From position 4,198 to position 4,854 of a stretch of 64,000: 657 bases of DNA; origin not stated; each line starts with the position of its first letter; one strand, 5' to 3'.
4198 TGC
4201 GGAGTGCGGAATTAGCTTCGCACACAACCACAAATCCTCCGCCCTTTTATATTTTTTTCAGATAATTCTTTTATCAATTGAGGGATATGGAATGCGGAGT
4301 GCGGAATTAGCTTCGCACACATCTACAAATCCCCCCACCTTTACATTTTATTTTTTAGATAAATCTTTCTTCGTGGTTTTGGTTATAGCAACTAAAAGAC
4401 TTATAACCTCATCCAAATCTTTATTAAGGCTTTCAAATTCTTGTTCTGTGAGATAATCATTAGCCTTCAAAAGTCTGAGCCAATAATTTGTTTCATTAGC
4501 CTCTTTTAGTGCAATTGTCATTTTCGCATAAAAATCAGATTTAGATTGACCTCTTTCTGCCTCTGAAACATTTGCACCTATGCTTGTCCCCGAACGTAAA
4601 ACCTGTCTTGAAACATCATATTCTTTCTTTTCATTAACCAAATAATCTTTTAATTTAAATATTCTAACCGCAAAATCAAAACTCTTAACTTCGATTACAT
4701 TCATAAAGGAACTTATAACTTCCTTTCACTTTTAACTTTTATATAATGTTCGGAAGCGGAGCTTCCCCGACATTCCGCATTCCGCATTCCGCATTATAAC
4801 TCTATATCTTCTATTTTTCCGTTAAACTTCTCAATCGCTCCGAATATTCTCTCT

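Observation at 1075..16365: Family of intergenic elements whose arms are tandem heptanucleotides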

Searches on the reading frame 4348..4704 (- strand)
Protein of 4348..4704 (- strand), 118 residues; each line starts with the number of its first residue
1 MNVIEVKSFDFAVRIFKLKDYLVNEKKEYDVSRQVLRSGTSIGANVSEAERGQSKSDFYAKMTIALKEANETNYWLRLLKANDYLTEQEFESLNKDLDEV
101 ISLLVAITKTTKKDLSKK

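Call 7: search_protein_families(library=pfam, proteins=[window:4348-4704:-])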
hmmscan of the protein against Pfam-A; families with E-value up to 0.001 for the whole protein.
window:4348-4704:- (118 aa): 1 family
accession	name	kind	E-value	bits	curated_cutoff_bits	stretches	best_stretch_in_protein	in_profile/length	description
PF05635.17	23S_rRNA_IVP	-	3e-27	95.4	33.8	1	7-105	8-105/106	23S rRNA-intervening sequence protein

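Call 22: find_homologous_proteins(query=window:4348-4704:-, max_evalue=0.00001)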
Query window:4348-4704:- (118 aa): 7987 proteins with E <= 0.00001 among 8000 candidates; the best 120 are listed.
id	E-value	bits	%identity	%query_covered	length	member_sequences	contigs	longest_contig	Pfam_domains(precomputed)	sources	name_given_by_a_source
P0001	2.3e-65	235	96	100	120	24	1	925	PF05635.18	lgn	-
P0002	2.5e-61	222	92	100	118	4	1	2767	PF05635.18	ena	-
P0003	6.4e-52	192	81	99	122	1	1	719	PF05635.18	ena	-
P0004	1.3e-47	178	81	96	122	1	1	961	PF05635.18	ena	-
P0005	1.3e-47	178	77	99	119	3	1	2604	PF05635.18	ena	-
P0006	2.1e-47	177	75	99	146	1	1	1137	PF05635.18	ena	-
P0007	2.8e-47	177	75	97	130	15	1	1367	PF05635.18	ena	-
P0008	4.8e-47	176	74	99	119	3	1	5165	PF05635.18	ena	-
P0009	4.8e-47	176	74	99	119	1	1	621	PF05635.18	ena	-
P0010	6.3e-47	176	74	99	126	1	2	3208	PF05635.18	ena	-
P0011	7.9e-47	176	74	98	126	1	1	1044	PF05635.18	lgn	-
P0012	7.9e-47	176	74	98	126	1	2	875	PF05635.18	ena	-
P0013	8.6e-47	175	74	99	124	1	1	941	PF05635.18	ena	-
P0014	8.6e-47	175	74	99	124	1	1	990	PF05635.18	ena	-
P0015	8.9e-47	175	74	99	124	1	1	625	PF05635.18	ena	-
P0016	1.1e-46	175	75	98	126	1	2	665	PF05635.18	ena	-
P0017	1.2e-46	175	75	99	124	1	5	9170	PF05635.18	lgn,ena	-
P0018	1.5e-46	175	74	98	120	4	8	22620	PF05635.18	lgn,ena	-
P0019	1.6e-46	175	75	99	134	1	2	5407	PF05635.18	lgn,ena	-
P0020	1.6e-46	175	75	99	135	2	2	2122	PF05635.18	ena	-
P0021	1.7e-46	174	74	99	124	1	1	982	PF05635.18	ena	-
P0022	2.5e-46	174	75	97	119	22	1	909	PF05635.18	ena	-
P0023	2.6e-46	174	73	99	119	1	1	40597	PF05635.18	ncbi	-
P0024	3.9e-46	173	73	98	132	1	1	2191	PF05635.18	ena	-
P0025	1.2e-45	172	73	98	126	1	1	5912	PF05635.18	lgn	-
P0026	1.6e-45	171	73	99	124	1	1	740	PF05635.18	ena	-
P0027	2.9e-45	171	73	99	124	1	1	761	PF05635.18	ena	-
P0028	5.7e-45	170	72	99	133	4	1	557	PF05635.18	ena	-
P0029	1.8e-44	168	74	99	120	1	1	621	PF05635.18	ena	-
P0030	5.0e-44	167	69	96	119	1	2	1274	PF05635.18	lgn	-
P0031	6.5e-44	166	74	94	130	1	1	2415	PF05635.18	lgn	-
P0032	1.0e-43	166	70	97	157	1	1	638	PF05635.18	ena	-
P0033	1.5e-43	165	69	97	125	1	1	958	PF05635.18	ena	-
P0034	2.3e-43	164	68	99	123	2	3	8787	PF05635.18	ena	-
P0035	5.0e-43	163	71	94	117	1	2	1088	PF05635.18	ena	-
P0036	6.4e-43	163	68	97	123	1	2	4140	PF05635.18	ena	-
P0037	7.3e-43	163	68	99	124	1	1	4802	PF05635.18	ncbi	-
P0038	7.9e-43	163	66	99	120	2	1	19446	PF05635.18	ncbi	-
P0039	9.0e-43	163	68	97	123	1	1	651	PF05635.18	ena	-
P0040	1.1e-42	162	71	95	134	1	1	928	PF05635.18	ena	-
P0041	2.2e-42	161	72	94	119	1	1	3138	PF05635.18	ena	-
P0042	2.4e-42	161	71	95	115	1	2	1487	PF05635.18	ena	-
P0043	2.4e-42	161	69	94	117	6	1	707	PF05635.18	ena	-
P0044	3.0e-42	161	68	97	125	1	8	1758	PF05635.18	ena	-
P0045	3.4e-42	161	70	96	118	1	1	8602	PF05635.18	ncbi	-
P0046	3.8e-42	161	68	99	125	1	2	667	PF05635.18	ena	-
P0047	4.2e-42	160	68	99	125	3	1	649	PF05635.18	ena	-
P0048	5.0e-42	160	69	97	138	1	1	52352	PF05635.18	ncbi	-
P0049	7.3e-42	160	67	95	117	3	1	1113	PF05635.18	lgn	-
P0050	7.5e-42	160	68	98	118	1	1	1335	PF05635.18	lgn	-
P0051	8.0e-42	160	70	94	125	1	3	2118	PF05635.18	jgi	-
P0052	8.3e-42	159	67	99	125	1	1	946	PF05635.18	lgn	-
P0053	1.0e-41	159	68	99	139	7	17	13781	PF05635.18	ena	-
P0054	1.2e-41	159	69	97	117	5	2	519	PF05635.18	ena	-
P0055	1.3e-41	159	71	92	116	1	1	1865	PF05635.18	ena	-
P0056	1.3e-41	159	67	99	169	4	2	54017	PF05635.18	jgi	-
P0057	1.4e-41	159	70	94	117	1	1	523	PF05635.18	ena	-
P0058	1.4e-41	159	68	97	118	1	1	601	PF05635.18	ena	-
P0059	1.5e-41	159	68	97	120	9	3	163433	PF05635.18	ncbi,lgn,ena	-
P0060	1.5e-41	159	69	97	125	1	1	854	PF05635.18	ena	-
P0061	1.6e-41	159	68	98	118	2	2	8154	PF05635.18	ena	-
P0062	1.7e-41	158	71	94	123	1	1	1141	PF05635.18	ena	-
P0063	1.7e-41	158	70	94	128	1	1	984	PF05635.18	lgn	-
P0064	2.0e-41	158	68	99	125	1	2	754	PF05635.18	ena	-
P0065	2.0e-41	158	69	98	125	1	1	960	PF05635.18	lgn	-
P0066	2.2e-41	158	64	97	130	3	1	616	PF05635.18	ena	-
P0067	2.6e-41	158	67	96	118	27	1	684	PF05635.18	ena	-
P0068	3.0e-41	158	66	99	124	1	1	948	PF05635.18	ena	-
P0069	3.0e-41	158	66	99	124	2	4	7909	PF05635.18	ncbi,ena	-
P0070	3.0e-41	158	66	95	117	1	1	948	PF05635.18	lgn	-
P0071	3.5e-41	157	67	95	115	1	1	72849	PF05635.18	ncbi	-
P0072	3.5e-41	157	68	94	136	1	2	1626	PF05635.18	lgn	-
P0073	4.2e-41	157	65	99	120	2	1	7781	PF05635.18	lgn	-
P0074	4.3e-41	157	67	96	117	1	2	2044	PF05635.18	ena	-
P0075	4.4e-41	157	65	99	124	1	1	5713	PF05635.18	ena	-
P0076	5.1e-41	157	69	95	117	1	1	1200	PF05635.18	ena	-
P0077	6.4e-41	157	69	94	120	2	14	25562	PF05635.18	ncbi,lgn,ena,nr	ncbi:MAG: four helix bundle protein [Ruminococcus sp.]|nr:four helix bundle protein [Clostridia bact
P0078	6.5e-41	157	65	99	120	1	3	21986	PF05635.18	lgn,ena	-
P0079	6.7e-41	157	66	99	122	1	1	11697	PF05635.18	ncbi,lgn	-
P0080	7.6e-41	156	66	95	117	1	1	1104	PF05635.18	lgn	-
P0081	8.0e-41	156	68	93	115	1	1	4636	PF05635.18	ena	-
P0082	8.1e-41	156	68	93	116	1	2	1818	PF05635.18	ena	-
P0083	8.2e-41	156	68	99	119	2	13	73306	PF05635.18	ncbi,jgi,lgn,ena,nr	ncbi:MAG: four helix bundle protein [Ruminococcaceae bacterium]|nr:four helix bundle protein [Oscill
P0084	8.5e-41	156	67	94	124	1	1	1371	PF05635.18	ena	-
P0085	1.0e-40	156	68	94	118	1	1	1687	PF05635.18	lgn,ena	-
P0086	1.0e-40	156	67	95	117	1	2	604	PF05635.18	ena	-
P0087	1.1e-40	156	68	93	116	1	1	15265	PF05635.18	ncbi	-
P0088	1.1e-40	156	65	96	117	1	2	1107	PF05635.18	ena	-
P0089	1.2e-40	156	68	94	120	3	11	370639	PF05635.18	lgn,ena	-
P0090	1.2e-40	156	66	99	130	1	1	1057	PF05635.18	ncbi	-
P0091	1.3e-40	156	67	97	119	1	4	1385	PF05635.18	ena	-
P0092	1.3e-40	156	69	94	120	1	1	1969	PF05635.18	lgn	-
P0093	1.4e-40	156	66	96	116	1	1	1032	PF05635.18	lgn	-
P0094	1.5e-40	155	64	97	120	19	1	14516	PF05635.18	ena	-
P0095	1.5e-40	155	69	94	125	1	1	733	PF05635.18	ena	-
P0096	1.6e-40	155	66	96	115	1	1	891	PF05635.18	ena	-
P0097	1.6e-40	155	66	97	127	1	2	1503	PF05635.18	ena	-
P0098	1.7e-40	155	72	92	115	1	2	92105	PF05635.18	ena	-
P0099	1.7e-40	155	62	99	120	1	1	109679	PF05635.18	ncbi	-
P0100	1.8e-40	155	66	98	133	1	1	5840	PF05635.18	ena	-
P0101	1.8e-40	155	69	92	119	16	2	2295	PF05635.18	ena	-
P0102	2.0e-40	155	69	94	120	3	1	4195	PF05635.18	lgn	-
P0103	2.4e-40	155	64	96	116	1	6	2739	PF05635.18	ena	-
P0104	2.5e-40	155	66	96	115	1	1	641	PF05635.18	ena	-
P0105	2.5e-40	155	67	95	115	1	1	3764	PF05635.18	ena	-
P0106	2.6e-40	155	67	95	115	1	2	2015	PF05635.18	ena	-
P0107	2.7e-40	155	62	99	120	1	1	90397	PF05635.18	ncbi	-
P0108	2.7e-40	155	67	96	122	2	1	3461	PF05635.18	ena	-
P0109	2.9e-40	155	65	96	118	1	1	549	PF05635.18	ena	-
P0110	3.0e-40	154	63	96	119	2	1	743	PF05635.18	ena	-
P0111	3.1e-40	154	68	93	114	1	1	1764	PF05635.18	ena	-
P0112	3.3e-40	154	65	95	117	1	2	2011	PF05635.18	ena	-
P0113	3.3e-40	154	66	95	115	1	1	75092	PF05635.18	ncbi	-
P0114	3.4e-40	154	66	97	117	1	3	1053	PF05635.18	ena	-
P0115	3.7e-40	154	69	92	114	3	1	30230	PF05635.18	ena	-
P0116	3.7e-40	154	63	97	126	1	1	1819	PF05635.18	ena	-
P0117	3.7e-40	154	64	97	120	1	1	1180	PF05635.18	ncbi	-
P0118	3.9e-40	154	67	93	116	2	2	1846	PF05635.18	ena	-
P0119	4.0e-40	154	64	99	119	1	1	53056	PF05635.18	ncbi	-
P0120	4.0e-40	154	69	92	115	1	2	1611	PF05635.18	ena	-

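Call 26: find_related_loci(query=A2, collection=metagenome_contigs, flank=2000)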
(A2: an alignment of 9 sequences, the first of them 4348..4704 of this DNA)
Query A2 (118 aa) in metagenome_contigs; peptide patterns used: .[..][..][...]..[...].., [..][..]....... (x = any residue, [..] = any of these).
600 stretches matched a pattern (row limit reached: there are more); 586 encode a relative of the query (tblastn E <= 1e-3); the best 80 are kept; 80 distinct loci.
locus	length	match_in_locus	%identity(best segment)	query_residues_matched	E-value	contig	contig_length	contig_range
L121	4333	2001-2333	62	2-112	1e-43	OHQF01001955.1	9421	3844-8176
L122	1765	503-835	61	7-117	2e-43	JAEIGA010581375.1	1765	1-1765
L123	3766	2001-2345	55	2-116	8e-40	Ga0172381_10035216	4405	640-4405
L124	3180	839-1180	57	2-115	9e-40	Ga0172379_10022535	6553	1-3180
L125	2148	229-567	58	2-114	1e-39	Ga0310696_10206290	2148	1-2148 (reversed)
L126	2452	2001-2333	58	2-112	2e-39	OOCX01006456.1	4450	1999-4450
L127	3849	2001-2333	61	2-112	1e-39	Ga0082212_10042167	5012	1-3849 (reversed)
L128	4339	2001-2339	57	2-114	1e-39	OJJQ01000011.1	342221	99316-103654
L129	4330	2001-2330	58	2-111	6e-39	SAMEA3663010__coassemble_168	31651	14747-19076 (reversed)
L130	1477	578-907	60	2-111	8e-40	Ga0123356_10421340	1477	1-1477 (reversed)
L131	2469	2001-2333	60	2-112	3e-39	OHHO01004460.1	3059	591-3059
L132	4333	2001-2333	60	2-112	4e-39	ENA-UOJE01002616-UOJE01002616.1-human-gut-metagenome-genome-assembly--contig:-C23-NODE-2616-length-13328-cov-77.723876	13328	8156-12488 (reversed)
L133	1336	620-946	59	7-115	5e-40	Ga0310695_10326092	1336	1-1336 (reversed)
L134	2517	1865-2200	58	2-113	5e-39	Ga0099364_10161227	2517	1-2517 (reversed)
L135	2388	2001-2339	56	2-114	1e-38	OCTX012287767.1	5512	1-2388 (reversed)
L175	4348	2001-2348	50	2-117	2e-35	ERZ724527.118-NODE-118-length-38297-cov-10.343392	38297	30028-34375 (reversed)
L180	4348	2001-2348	54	2-117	3e-35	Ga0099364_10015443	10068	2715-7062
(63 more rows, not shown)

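Call 46: find_encoding_contigs(protein=P0002, flank=3000, max_places=6)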
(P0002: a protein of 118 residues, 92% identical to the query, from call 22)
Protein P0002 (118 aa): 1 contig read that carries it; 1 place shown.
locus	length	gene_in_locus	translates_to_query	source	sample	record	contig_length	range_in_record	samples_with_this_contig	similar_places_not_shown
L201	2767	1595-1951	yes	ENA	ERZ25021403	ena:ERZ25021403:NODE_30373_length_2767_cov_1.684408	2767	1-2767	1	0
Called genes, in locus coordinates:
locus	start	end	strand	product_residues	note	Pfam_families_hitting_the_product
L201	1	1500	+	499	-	?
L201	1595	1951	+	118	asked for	PF05635:23S_rRNA_IVP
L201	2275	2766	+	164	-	?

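Call 47: find_encoding_contigs(protein=P0001, flank=3000, max_places=6)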
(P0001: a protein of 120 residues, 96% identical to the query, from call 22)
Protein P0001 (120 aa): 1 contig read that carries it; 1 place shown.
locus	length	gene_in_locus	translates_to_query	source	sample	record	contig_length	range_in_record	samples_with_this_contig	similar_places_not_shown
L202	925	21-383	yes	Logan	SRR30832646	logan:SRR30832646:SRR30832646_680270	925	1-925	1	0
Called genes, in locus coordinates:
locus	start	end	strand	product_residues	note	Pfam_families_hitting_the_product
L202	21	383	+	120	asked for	PF05635:23S_rRNA_IVP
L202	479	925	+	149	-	?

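Call 66: search_solved_structures(query=window:4348-4704:-, max_evalue=0.01)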
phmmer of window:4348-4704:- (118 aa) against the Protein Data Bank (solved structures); distinct sequences matched with E-value up to 0.01: 2.
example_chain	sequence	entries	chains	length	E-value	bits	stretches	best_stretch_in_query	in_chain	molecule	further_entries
2rld_A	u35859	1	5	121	3.5e-37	130.1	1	2-113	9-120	Uncharacterized protein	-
2gsc_A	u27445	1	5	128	0.001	22.7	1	10-110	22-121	Putative uncharacterized protein XCC0516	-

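Call 80: search_dna_similar(query=window:4348-4704:-, collection=plasmids, mode=protein, max_rows=60, rows=spread, max_evalue=0.001)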
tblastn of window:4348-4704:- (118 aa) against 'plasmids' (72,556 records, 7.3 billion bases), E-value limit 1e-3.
Records with a match: 33; places in all: 41; records where one place covers at least 80% of the query: 33.
Best place of each record, by identity: <60% 33.
By first word of the organism name: Nostoc 16; Planktothrix 3; Anabaena 2; Candidatus 2; Treponema 1; Monoglobus 1; Bernardetia 1; Euhalothece 1; Aulosira 1; Dolichospermum 1; and 4 more.
By predicted mobility (MOB-suite, as given by PLSDB): non-mobilizable 20; conjugative 8; mobilizable 5.
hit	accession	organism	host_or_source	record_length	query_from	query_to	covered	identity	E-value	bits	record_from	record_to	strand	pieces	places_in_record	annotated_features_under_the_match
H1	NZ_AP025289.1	Treponema saccharophilum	-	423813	1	114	97%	51.8%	3e-31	122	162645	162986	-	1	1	four helix bundle protein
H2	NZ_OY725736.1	Monoglobus pectinilyticus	-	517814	2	112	94%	51.4%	3e-27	110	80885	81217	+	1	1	none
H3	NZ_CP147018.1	Bernardetia sp. Wsw4-3y2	Red alga,Red algae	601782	3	112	93%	50.9%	3e-29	116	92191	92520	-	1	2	four helix bundle protein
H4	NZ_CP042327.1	Euhalothece natronophila Z-M001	cell culture,soda lake Magadi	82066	7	112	90%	50.9%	4e-26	107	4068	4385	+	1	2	four helix bundle protein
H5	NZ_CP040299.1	Nostoc sp. TCL26-01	Leiosporoceros dussii,pure culture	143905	4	107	88%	50.5%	2e-21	94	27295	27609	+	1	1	four helix bundle protein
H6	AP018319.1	Nostoc sp. HK-01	-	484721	7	115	92%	47.7%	7e-21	93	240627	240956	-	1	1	hypothetical protein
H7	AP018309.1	Aulosira laxa NIES-50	-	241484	7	116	93%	45.5%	9e-21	93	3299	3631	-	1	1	hypothetical protein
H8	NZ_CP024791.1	Nostoc flagelliforme CCNUN1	cell culture,desert soil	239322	11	117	91%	46.8%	2e-18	86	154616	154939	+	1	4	four helix bundle protein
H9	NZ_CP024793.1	Nostoc flagelliforme CCNUN1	cell culture,desert soil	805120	10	112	87%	48.1%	1e-19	89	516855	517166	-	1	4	four helix bundle protein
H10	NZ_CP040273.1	Nostoc sp. C052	Blasia pusilla,pure culture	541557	10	112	87%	48.1%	2e-19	89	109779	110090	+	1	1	four helix bundle protein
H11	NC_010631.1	Nostoc punctiforme PCC 73102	-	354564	7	115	92%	45.0%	7e-20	90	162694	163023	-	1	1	four helix bundle protein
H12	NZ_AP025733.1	Nostoc cf. commune SO-36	-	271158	7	115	92%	45.0%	7e-20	90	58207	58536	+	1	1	four helix bundle protein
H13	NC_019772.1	Anabaena cylindrica PCC 7122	water, most likely pond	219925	7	107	86%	48.1%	6e-20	90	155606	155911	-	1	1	four helix bundle protein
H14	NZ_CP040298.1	Nostoc sp. TCL26-01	Leiosporoceros dussii,pure culture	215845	7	116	93%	43.9%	2e-11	91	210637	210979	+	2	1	none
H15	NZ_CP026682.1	Nostoc sp. 'Peltigera membranacea cyanobiont' N6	Lichen thallus,Peltigera membranacea ...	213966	11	117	91%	45.0%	6e-18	85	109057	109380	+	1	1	four helix bundle protein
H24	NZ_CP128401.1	Candidatus Chlorohelix allophototropha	Single colony of Candidatus Chlorohelix ...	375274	11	112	86%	38.2%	5e-14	74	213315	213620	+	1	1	four helix bundle protein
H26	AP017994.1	Planktothrix agardhii NIES-204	-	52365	10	112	87%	35.9%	4e-13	71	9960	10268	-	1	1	hypothetical protein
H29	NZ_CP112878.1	Pseudanabaena galeata CCNP1313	-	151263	10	117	92%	33.3%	5e-13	71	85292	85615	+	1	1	four helix bundle protein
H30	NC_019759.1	Gloeocapsa sp. PCC 7428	-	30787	10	112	87%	35.0%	3e-15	77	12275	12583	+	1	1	four helix bundle protein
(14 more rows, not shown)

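Call 81: get_annotated_region(hit=H11, flank=500)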
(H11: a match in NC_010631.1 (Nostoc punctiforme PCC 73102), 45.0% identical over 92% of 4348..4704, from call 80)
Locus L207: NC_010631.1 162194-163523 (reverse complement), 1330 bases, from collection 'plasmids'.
description: Nostoc punctiforme PCC 73102 plasmid pNPUN01, complete sequence
organism: Nostoc punctiforme PCC 73102 (NCBI taxid 63737)
taxonomy: Bacteria; Cyanobacteriota; Cyanophyceae; Nostocales; Nostocaceae; Nostoc; Nostoc punctiforme; Nostoc punctiforme PCC 73102
host: -; source: -; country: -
typing (MOB-suite, as given by PLSDB): conjugative; replicon rep_cluster_317; relaxase MOBF; mating-pair formation MPF_T
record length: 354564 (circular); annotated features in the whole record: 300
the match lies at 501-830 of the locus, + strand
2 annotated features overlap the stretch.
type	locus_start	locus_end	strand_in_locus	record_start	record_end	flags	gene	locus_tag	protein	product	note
CDS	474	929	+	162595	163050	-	-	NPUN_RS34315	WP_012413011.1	four helix bundle protein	-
CDS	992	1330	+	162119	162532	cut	-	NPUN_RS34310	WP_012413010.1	element excision factor XisH family protein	-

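Call 82: get_annotated_region(hit=H13, flank=500)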
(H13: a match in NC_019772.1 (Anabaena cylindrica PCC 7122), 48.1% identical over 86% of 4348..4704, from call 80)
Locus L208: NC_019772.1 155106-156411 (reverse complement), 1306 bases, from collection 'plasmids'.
description: Anabaena cylindrica PCC 7122 plasmid pANACY.01, complete sequence
organism: Anabaena cylindrica PCC 7122 (NCBI taxid 272123)
taxonomy: Bacteria; Cyanobacteriota; Cyanophyceae; Nostocales; Nostocaceae; Anabaena; Anabaena cylindrica; Anabaena cylindrica PCC 7122
host: -; source: water, most likely pond; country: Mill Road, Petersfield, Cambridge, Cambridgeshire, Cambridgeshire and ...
typing (MOB-suite, as given by PLSDB): conjugative; replicon rep_cluster_345; relaxase MOBP; mating-pair formation MPF_T
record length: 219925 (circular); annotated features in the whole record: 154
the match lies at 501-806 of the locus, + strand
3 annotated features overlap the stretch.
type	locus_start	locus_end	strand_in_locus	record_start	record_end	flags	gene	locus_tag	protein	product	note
CDS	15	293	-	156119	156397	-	cas2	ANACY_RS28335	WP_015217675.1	CRISPR-associated endonuclease Cas2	GO:0043571 - maintenance of CRISPR repeat elements [Evidence IEA]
CDS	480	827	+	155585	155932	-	-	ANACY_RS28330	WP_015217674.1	four helix bundle protein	-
CDS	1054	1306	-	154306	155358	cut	cas1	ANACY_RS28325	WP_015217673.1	CRISPR-associated endonuclease Cas1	GO:0043571 - maintenance of CRISPR repeat elements [Evidence IEA]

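Call 83: get_annotated_region(hit=H1, flank=500)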
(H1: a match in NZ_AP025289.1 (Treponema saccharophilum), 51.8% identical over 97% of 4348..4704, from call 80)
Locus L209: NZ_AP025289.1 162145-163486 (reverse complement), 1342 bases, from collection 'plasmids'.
description: Treponema saccharophilum strain JCM 32279 plasmid pTS1, complete sequence
organism: Treponema saccharophilum (NCBI taxid 165)
taxonomy: Bacteria; Spirochaetota; Spirochaetia; Spirochaetales; Treponemataceae; Treponema; Treponema saccharophilum
host: -; source: -; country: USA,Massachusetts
typing (MOB-suite, as given by PLSDB): non-mobilizable
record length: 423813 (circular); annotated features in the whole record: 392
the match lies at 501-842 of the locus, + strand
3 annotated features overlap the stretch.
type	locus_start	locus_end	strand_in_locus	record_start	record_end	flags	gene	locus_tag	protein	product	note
CDS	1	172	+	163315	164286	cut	-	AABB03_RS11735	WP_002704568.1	DMT family transporter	GO:0055085 - transmembrane transport [Evidence IEA]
CDS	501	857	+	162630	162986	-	-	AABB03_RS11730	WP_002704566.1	four helix bundle protein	-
CDS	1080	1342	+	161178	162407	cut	-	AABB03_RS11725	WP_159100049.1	DUF4832 domain-containing protein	-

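Call 84: get_annotated_region(hit=H3, flank=500)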
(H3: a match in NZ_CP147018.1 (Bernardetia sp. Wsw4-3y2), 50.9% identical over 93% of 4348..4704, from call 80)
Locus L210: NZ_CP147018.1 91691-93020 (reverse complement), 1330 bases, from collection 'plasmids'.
description: Bernardetia sp. Wsw4-3y2 plasmid plasmd1, complete sequence
organism: Bernardetia sp. Wsw4-3y2 (NCBI taxid 3127471)
taxonomy: Bacteria; Bacteroidota; Cytophagia; Cytophagales; Bernardetiaceae; Bernardetia; Bernardetia sp. Wsw4-3y2
host: -; source: Red alga,Red algae; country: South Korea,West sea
typing (MOB-suite, as given by PLSDB): non-mobilizable
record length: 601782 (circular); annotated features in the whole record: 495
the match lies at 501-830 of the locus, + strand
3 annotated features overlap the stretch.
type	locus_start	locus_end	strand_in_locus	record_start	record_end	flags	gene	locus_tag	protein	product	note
CDS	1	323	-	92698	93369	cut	-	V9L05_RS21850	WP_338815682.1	O-methyltransferase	GO:0032259 - methylation [Evidence IEA]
CDS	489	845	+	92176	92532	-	-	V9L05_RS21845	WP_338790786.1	four helix bundle protein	-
CDS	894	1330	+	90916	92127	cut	recF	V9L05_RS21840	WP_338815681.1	DNA replication and repair protein RecF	GO:0006310 - DNA recombination [Evidence IEA]; GO:0006281 - DNA repair [Evidence IEA]; GO:0006260 - DNA replication ...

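Call 85: get_annotated_region(hit=H4, flank=500)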
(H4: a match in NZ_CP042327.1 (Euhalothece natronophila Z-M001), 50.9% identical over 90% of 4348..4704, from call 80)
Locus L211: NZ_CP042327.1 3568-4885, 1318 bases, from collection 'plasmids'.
description: Euhalothece natronophila Z-M001 plasmid pEu1, complete sequence
organism: Euhalothece natronophila Z-M001 (NCBI taxid 522448)
taxonomy: Bacteria; Cyanobacteriota; Cyanophyceae; Chroococcales; Halothecacae; Euhalothece; Euhalothece natronophila; Euhalothece natronophila Z-M001
host: -; source: cell culture,soda lake Magadi; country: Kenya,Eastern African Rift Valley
typing (MOB-suite, as given by PLSDB): non-mobilizable
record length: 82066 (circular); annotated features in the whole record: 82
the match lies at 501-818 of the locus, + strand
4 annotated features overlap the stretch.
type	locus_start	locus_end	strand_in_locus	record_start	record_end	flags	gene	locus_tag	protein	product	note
CDS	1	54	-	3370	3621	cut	-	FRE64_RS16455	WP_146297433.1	UPF0175 family protein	-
CDS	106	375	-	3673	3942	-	-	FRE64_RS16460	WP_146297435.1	hypothetical protein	-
CDS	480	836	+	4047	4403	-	-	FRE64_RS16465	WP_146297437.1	four helix bundle protein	-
CDS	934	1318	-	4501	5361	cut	-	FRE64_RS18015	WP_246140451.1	hypothetical protein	-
